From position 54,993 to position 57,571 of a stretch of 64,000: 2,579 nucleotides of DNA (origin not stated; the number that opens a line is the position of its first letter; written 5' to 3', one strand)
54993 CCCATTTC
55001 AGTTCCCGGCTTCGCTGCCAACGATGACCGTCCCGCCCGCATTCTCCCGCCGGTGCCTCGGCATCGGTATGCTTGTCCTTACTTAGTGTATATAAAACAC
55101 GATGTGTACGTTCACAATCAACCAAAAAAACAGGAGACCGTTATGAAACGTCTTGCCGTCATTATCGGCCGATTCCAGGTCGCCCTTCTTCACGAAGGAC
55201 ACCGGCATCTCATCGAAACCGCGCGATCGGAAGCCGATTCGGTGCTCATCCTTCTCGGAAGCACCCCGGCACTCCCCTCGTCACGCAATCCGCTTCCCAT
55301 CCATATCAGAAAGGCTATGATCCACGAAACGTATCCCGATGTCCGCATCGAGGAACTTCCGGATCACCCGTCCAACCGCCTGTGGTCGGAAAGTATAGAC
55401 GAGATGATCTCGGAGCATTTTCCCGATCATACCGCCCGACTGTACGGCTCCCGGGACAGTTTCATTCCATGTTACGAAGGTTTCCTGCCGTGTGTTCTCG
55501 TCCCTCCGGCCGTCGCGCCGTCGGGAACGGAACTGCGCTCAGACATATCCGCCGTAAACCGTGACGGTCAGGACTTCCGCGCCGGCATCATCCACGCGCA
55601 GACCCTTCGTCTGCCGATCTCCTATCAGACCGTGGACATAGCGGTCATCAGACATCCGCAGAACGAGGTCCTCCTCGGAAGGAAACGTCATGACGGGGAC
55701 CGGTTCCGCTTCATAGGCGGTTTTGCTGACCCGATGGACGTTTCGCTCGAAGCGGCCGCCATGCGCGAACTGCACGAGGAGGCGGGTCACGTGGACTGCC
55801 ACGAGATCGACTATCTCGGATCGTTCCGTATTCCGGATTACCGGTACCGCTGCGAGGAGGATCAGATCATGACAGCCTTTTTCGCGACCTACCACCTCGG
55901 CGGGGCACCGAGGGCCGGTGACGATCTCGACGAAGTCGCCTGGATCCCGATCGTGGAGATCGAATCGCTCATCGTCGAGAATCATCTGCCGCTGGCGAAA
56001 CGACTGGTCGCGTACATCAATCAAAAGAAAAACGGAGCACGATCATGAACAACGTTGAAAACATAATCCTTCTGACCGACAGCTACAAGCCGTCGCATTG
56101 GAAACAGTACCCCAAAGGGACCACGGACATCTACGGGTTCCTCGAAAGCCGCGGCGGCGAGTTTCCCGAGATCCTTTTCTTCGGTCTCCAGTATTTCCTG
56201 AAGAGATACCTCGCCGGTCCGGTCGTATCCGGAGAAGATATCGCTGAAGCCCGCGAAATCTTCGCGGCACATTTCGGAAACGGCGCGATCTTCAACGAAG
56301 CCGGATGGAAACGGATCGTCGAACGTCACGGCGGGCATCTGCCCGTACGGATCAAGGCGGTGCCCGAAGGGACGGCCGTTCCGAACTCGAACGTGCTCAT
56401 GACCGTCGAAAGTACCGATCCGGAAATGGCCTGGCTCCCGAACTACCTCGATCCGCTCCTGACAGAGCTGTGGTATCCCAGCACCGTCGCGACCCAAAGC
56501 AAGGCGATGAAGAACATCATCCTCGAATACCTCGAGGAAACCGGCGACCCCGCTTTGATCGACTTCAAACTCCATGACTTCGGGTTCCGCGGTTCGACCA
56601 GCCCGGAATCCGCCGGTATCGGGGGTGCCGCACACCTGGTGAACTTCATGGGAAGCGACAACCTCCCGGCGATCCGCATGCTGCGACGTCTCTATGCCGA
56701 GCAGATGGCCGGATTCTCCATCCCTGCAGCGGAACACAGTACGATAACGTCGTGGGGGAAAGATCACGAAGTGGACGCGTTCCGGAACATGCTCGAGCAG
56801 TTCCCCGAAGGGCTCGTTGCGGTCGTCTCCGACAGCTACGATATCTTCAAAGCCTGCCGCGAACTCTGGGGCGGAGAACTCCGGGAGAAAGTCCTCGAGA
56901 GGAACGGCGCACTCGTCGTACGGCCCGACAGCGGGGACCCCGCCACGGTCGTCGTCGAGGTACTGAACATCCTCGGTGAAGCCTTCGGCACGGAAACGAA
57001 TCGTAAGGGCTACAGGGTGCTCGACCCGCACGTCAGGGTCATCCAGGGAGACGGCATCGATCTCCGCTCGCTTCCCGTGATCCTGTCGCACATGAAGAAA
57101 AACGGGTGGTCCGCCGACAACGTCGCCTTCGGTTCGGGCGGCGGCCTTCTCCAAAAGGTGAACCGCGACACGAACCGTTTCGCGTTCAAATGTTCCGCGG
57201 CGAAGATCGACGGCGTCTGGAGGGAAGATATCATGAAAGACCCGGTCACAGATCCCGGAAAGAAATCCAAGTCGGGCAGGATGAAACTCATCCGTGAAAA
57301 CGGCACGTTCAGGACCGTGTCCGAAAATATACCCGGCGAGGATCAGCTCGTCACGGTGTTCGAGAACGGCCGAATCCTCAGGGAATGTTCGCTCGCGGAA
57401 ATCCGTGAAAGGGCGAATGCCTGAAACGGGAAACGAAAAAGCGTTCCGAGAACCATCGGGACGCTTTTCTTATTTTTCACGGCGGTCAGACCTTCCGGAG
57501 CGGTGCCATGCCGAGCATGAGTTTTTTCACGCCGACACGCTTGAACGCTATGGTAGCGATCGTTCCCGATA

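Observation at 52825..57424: NrtR regulon with duplicated nadM-Nudix genes and palindromic operator candidates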

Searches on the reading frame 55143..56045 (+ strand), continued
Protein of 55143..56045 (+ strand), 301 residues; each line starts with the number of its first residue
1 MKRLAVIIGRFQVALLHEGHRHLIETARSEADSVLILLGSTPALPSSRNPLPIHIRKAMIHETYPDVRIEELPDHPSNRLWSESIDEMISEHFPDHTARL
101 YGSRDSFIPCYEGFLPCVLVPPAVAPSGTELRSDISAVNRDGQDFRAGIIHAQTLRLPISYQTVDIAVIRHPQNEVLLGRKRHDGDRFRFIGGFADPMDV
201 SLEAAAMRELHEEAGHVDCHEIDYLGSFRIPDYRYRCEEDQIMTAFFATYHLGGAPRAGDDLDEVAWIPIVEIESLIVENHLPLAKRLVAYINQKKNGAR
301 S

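Call 77: predict_structure(alignment_id=A4)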
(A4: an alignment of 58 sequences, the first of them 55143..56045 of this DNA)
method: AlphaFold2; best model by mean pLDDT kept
length: 301 residues; sequences in the alignment: 58
mean_pLDDT: 93.2   pTM: 0.79
mean pLDDT of the five models: 93.2, 92.7, 92.6, 91.2, 90.5
residues with pLDDT >= 90: 229; 70-90: 69; 50-70: 3; < 50: 0
segments of 3 or more residues with pLDDT < 50: none
pLDDT, mean of each block of 10 residues (from residue 1): 95 91 97 96 75 92 97 94 97 98 89 97 87 78 88 87 98 97 97 97 98 97 97 86 97 96 98 97 98 88 53
secondary structure, 60 per line:
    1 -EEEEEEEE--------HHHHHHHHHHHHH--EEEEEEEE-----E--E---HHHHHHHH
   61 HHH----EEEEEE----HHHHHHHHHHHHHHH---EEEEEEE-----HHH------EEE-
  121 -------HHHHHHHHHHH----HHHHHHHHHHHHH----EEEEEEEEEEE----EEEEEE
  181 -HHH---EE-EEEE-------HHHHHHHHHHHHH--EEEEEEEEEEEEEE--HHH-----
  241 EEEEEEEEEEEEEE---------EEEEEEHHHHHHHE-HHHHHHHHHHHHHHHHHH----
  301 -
elements in order: E2-9 H18-30 E33-40 H53-63 E68-73 H78-92 E96-102 E117-119 H128-138 H143-155 E160-170 E175-180 E191-194 H202-214 E217-230 E241-254 E264-269 H270-276 H279-296

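Call 79: fold_search(model_id=the predicted structure, library=pdb)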
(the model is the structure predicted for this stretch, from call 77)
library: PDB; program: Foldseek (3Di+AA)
matches with E <= 10: 1622; with E <= 0.001: 630
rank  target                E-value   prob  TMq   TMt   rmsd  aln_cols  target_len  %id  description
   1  2qjt_A                4.9e-18  1.00  0.42  0.38  15.1       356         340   21  Crystal structure of a bifunctional NMN adenylyltransferase/ADP ribose pyrophosphatase complexed with AMP and MN ion f (released 2008-03-04)
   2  2qjo_C                2.3e-17  1.00  0.42  0.39  15.5       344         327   18  crystal structure of a bifunctional NMN adenylyltransferase/ADP ribose pyrophosphatase (NadM) complexed with ADPRP and (released 2008-03-11)
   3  2qjo_B                2.8e-17  1.00  0.42  0.38  15.0       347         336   19  crystal structure of a bifunctional NMN adenylyltransferase/ADP ribose pyrophosphatase (NadM) complexed with ADPRP and (released 2008-03-11)
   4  2r5w_B                6.0e-17  1.00  0.42  0.38  15.0       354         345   21  Crystal structure of a bifunctional NMN adenylyltransferase/ADP ribose pyrophosphatase from Francisella tularensis (released 2008-03-04)
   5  2qjo_A                6.8e-17  1.00  0.40  0.37  15.6       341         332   19  crystal structure of a bifunctional NMN adenylyltransferase/ADP ribose pyrophosphatase (NadM) complexed with ADPRP and (released 2008-03-11)
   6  2qjt_B                1.2e-16  1.00  0.43  0.38  14.3       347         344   21  Crystal structure of a bifunctional NMN adenylyltransferase/ADP ribose pyrophosphatase complexed with AMP and MN ion f (released 2008-03-04)
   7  7sp3                  2.9e-09  1.00  0.38  0.70   3.9       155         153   18  E. coli RppH bound to Ap4A (released 2022-03-09)
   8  3i7u_C                4.6e-09  1.00  0.37  0.79   2.9       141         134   20  Crystal structure of AP4A hydrolase (aq_158) from Aquifex aeolicus VF5 (released 2009-07-21)
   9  4s2y_A                4.9e-09  1.00  0.39  0.71   4.0       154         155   18  Structure of E. coli RppH bound to RNA and three magnesium ions (released 2015-02-11)
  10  2fml_A                5.2e-09  1.00  0.31  0.36   9.4       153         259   24  Crystal structure of MutT/nudix family protein from Enterococcus faecalis (released 2006-02-21)
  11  3i7u_A                5.5e-09  1.00  0.37  0.78   3.3       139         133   19  Crystal structure of AP4A hydrolase (aq_158) from Aquifex aeolicus VF5 (released 2009-07-21)
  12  3gz8_C                5.9e-09  1.00  0.40  0.72   5.1       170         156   19  Cocrystal structure of NUDIX domain of Shewanella oneidensis NrtR complexed with ADP ribose (released 2009-06-09)
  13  6d1q_B                7.0e-09  1.00  0.39  0.68   3.8       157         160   16  Crystal structure of E. coli RppH-DapF complex, monomer (released 2018-05-23)
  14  6vck_B                7.9e-09  1.00  0.38  0.67   3.3       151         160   17  Crystal structure of E.coli RppH-DapF in complex with GDP, Mg2+ and F- (released 2020-02-05)
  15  6scx_C                7.9e-09  1.00  0.38  0.35   5.0       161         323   17  Crystal structure of the catalytic domain of human NUDT12 in complex with 7-methyl-guanosine-5'-triphosphate (released 2020-01-08)
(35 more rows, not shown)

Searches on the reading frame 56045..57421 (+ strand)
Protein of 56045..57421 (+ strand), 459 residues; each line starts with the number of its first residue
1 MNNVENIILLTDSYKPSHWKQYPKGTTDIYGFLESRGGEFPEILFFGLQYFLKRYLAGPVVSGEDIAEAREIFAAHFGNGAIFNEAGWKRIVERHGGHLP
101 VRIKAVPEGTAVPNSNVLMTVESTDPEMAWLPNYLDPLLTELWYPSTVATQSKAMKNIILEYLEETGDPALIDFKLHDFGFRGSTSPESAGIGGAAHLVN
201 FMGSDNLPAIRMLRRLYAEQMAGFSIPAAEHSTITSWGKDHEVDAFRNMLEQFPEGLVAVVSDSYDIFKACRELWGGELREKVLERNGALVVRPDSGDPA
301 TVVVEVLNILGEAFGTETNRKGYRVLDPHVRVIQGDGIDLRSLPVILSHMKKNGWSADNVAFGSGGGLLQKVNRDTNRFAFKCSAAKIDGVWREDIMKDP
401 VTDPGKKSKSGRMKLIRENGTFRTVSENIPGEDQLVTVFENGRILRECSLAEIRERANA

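Call 5: search_protein_families(library=pfam, proteins=[window:56045-57421:+])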
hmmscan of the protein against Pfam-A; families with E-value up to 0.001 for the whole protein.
window:56045-57421:+ (459 aa): 2 families
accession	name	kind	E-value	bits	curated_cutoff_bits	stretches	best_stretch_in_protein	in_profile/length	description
PF04095.22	NAPRTase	-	2.7e-58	198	20.8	1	174-442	1-238/239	Nicotinate phosphoribosyltransferase (NAPRTase) family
PF18127.6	NAMPT_N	-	3.4e-39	133.5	25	1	6-103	1-98/98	Nicotinamide phosphoribosyltransferase, N-terminal domain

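Call 70: search_protein_families(library=ncbifam, proteins=[window:56045-57421:+], max_evalue=0.001)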
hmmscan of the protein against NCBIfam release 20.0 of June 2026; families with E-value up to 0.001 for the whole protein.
window:56045-57421:+ (459 aa): 4 families
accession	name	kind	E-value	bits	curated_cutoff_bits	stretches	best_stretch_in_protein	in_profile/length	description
NF006629.0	PRK09198.1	equivalog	1.3e-187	624.2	405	1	2-458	2-462/465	nicotinate phosphoribosyltransferase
NF006696.0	PRK09243.1-3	equivalog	1.1e-09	37.5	503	1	102-313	99-282/451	nicotinate phosphoribosyltransferase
NF009131.0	PRK12484.1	equivalog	1.9e-08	33.4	330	1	102-457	93-405/455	nicotinate phosphoribosyltransferase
TIGR01513.1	NAPRTase_put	equivalog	8.2e-07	28.3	297.4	1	101-420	87-356/452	nicotinate phosphoribosyltransferase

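Call 91: search_dna_similar(query=window:56045-57421:+, collection=phages, mode=protein, max_rows=8)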
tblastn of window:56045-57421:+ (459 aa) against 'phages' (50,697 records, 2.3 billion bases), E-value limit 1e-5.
Records with a match: 2020; places in all: 2073; records where one place covers at least 80% of the query: 1852.
Best place of each record, by identity: <60% 2020.
By first word of the organism name: Vibrio 230; Klebsiella 200; Pseudomonas 198; Staphylococcus 198; Escherichia 189; Salmonella 128; Mycobacterium 104; Aeromonas 97; Bacillus 84; Listeria 55; and 68 more.
By host as written in the record: - 253; Klebsiella pneumoniae 93; Staphylococcus aureus 82; Mycobacterium smegmatis mc2 155 65; Pseudomonas aeruginosa 55; Escherichia coli 51; Listeria monocytogenes 44; Vibrio harveyi BAA-1116 36; and 507 more.
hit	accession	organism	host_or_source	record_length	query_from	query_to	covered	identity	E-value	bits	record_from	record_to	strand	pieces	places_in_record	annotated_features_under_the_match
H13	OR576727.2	Myxococcus phage Mx1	Myxococcus sp.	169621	1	459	100%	54.7%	2e-158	502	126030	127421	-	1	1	nicotinamide phosphoribosyltransferase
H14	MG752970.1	Ralstonia phage RsoM2USA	Ralstonia solanacearum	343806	4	458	99%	53.3%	2e-154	490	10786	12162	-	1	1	hypothetical protein (x2)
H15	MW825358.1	Xanthomonas phage vB_XciM_LucasX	Xanthomonas citri 306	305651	6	459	99%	53.2%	5e-149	475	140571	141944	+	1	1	nicotinamide phosphoribosyltransferase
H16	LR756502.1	uncultured phage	metagenomic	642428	5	459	99%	52.8%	1e-158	502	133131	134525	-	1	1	record has no annotation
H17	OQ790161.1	Xanthomonas phage RTH11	Xanthomonas sp.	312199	3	457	99%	51.6%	2e-146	468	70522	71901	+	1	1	nicotinate phosphoribosyltransferase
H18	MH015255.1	Ruegeria phage vB_RpoS-V10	Ruegeria pomeroyi DSS-3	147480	6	449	97%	52.2%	3e-144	461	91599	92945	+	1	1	nicotinate phosphoribosyltransferase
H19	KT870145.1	Roseobacter phage DSS3P8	Ruegeria pomeroyi DSS-3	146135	6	449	97%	52.2%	4e-144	461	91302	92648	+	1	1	nicotinamide phosphoribosyltransferase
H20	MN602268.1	Bacteriophage DSS3_MAL1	-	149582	8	457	98%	50.9%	3e-140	449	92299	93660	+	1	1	putative nicotinate phosphoribosyltransferase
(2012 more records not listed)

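Call 92: find_homologous_proteins(query=window:56045-57421:+, max_evalue=1e-60)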
Query window:56045-57421:+ (459 aa): 8000 proteins with E <= 1e-60 among 8000 candidates; the best 120 are listed.
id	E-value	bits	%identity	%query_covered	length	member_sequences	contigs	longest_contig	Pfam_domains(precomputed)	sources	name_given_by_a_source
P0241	0.0e+0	1055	100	100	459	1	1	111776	PF04095.23,PF18127.7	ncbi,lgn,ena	ncbi:MAG: nicotinate phosphoribosyltransferase [Candidatus Moraniibacteriota bacterium]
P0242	1.6e-287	972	91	100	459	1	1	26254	PF04095.23,PF18127.7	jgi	jgi:nicotinamide phosphoribosyltransferase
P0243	1.3e-282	956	90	100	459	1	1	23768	PF04095.23,PF18127.7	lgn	-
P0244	3.2e-279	945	89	100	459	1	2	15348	PF04095.23,PF18127.7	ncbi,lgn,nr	ncbi:MAG TPA: nicotinate phosphoribosyltransferase [Candidatus Fimivivens sp.]|nr:nicotinate phospho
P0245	8.7e-264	894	84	100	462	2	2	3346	PF04095.23,PF18127.7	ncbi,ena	-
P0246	5.6e-251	851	80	100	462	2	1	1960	PF04095.23,PF18127.7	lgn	-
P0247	1.3e-240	817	52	98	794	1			PF04095.23,PF18127.7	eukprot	eukprot:CAMPEP_0171064312 /NCGR_PEP_ID=MMETSP0766_2-20121228/6204_1 /TAXON_ID=439317 /ORGANISM="Gamb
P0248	1.6e-224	764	72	100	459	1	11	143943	PF04095.23,PF18127.7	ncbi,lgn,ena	-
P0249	3.5e-221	753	53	98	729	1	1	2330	PF04095.23,PF18127.7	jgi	-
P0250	1.3e-215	735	70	99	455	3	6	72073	PF04095.23,PF18127.7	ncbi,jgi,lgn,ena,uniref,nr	ncbi:MAG: nicotinate phosphoribosyltransferase [Candidatus Yonathbacteria bacterium RIFOXYC1_FULL_52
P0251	7.2e-214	729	70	98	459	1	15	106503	PF04095.23,PF18127.7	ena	-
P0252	1.0e-212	725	70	98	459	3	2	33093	PF04095.23,PF18127.7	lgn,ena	-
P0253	8.9e-211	719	70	98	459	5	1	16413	PF04095.23,PF18127.7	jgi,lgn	jgi:nicotinamide phosphoribosyltransferase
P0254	1.7e-210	718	70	98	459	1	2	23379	PF04095.23,PF18127.7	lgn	-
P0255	4.1e-210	717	69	99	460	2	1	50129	PF04095.23,PF18127.7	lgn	-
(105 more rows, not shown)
